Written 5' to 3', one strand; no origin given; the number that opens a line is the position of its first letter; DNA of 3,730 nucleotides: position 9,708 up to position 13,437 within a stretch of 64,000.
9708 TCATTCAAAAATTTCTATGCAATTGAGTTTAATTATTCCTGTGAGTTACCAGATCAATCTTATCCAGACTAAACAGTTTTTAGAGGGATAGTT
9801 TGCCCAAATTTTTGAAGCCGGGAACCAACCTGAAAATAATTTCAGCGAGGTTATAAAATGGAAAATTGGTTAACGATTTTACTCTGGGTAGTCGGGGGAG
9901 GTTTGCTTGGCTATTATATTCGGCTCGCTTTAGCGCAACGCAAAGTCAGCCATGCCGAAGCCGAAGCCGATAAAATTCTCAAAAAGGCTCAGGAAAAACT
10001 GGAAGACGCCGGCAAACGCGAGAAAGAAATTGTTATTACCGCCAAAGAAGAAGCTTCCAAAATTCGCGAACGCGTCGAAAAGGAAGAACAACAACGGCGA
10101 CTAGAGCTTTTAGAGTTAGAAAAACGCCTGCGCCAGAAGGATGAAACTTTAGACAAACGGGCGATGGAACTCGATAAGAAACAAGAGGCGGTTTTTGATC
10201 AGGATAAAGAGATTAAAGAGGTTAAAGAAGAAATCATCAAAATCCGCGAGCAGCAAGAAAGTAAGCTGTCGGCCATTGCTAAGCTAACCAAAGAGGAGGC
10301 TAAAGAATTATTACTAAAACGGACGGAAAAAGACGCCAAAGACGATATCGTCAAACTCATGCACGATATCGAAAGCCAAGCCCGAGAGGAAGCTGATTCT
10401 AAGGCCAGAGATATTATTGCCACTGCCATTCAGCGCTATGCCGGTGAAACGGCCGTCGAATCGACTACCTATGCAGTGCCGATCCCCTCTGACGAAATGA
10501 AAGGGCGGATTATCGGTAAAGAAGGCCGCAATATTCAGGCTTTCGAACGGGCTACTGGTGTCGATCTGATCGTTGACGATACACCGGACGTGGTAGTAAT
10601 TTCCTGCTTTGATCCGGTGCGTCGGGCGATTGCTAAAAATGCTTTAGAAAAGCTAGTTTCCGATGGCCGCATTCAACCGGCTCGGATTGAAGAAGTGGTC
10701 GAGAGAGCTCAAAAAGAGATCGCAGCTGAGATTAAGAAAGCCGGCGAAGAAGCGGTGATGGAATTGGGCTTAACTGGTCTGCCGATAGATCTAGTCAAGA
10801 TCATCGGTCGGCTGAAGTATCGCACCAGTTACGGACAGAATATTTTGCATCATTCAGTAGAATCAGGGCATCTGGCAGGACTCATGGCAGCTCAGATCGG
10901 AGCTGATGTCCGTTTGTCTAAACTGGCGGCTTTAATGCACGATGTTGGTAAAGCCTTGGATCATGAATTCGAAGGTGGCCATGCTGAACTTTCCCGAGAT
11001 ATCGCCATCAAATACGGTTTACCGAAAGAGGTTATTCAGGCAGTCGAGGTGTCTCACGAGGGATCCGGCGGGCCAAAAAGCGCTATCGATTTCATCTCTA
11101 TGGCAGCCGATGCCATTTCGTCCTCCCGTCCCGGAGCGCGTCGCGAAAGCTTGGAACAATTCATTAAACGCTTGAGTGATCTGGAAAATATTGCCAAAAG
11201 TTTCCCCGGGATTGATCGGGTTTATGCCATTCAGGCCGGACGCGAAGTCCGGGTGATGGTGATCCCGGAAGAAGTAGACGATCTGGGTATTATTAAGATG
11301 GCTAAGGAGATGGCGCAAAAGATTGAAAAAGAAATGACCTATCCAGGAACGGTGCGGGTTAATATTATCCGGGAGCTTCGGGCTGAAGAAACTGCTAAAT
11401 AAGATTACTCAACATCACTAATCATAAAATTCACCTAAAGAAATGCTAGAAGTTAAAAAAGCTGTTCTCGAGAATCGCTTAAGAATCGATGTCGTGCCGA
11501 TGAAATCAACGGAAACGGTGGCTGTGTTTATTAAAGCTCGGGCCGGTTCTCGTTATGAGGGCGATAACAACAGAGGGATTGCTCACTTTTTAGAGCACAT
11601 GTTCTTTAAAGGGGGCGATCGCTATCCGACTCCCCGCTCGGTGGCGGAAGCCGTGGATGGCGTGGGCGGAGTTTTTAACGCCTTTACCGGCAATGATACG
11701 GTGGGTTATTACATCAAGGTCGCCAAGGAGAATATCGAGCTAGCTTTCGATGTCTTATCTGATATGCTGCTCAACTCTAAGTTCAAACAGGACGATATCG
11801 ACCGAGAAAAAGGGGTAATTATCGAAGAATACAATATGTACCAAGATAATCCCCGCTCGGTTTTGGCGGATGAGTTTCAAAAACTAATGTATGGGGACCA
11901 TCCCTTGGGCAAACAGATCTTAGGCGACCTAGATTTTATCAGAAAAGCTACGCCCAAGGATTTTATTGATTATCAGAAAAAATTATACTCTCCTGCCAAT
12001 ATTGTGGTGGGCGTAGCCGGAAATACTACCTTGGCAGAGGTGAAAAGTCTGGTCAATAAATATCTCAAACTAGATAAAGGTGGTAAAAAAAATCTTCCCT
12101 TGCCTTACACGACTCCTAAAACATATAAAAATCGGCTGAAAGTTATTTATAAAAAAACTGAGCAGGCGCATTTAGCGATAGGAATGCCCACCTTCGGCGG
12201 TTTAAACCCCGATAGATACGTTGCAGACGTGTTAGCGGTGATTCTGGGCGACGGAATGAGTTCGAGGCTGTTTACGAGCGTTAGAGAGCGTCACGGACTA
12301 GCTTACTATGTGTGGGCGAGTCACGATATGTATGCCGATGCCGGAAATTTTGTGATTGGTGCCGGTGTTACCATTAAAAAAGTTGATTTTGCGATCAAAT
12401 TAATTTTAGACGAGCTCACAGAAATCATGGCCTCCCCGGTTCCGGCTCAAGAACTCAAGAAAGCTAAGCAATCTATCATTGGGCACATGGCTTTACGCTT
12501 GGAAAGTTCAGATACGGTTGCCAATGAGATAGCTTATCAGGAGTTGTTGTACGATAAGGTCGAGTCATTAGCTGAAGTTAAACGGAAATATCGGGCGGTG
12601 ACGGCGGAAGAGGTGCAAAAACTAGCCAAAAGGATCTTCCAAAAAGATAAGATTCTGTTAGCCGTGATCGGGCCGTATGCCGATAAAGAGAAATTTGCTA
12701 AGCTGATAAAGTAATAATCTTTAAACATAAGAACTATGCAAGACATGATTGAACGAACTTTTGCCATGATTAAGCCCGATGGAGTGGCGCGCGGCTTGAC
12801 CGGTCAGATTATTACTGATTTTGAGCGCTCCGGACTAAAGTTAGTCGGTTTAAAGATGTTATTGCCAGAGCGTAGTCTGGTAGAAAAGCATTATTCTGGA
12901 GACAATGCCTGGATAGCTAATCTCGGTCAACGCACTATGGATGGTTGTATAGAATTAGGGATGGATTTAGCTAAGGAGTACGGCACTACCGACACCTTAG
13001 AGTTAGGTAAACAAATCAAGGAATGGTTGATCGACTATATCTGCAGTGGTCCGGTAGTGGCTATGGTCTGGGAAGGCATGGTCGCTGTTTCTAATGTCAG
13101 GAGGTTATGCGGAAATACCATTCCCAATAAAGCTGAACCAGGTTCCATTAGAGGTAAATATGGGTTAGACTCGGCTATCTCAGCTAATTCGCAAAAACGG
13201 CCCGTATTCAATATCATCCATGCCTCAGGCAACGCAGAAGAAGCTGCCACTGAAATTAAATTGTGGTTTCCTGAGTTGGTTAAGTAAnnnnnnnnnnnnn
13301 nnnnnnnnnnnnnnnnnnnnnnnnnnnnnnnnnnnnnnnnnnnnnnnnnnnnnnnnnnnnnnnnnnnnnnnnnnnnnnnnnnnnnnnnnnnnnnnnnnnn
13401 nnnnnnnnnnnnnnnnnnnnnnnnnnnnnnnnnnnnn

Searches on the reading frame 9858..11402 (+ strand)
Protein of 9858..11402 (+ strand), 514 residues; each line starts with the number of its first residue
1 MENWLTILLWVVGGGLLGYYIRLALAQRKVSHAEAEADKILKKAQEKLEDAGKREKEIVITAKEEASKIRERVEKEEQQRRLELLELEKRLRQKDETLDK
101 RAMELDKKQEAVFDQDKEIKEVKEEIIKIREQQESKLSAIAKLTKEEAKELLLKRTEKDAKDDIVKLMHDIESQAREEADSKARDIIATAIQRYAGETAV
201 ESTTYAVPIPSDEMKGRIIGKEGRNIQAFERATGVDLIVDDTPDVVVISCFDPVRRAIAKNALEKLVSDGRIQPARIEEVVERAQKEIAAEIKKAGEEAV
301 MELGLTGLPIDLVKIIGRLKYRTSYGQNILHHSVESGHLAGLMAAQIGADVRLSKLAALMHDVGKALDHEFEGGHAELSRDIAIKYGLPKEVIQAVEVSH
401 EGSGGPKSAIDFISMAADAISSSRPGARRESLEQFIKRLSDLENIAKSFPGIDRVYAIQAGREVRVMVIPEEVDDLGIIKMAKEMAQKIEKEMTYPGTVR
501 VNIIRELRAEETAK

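Call 40: search_protein_families(library=pfam, proteins=[window:9858-11402:+], max_evalue=0.001)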
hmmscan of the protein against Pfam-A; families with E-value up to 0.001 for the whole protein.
window:9858-11402:+ (514 aa): 3 families
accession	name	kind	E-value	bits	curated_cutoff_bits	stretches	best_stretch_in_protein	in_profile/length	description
PF12072.13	RNase_Y_N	-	2.9e-44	151.4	32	1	6-197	5-200/201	RNase Y N-terminal region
PF01966.28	HD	-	2.4e-12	47.6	22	1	330-421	2-114/116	HD domain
PF00013.35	KH_1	-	1.8e-08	34.4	21.5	1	206-264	3-65/66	KH domain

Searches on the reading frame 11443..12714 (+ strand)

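Call 40: search_protein_families(library=pfam, proteins=[window:11443-12714:+], max_evalue=0.001)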
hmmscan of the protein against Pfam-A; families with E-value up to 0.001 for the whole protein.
window:11443-12714:+ (423 aa): 2 families
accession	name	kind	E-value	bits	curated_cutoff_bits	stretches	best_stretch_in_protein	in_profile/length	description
PF05193.26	Peptidase_M16_C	-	1.5e-41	142.7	23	1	169-344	2-180/181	Peptidase M16 inactive domain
PF00675.25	Peptidase_M16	-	9.3e-36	123.4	22.3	1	22-161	9-147/149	Insulinase (Peptidase family M16)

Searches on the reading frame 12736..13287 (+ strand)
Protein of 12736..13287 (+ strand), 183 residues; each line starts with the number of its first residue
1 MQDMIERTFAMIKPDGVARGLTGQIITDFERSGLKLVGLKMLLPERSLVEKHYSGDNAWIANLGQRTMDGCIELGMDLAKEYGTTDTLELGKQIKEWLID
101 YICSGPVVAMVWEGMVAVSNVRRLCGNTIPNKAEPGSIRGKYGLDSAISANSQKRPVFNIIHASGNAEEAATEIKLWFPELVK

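Call 40: search_protein_families(library=pfam, proteins=[window:12736-13287:+], max_evalue=0.001)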
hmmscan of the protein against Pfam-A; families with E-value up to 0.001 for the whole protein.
window:12736-13287:+ (183 aa): 1 family
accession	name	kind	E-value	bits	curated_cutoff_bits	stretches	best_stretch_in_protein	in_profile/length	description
PF00334.24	NDK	-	4.3e-39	133.9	27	2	95-180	57-132/135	Nucleoside diphosphate kinase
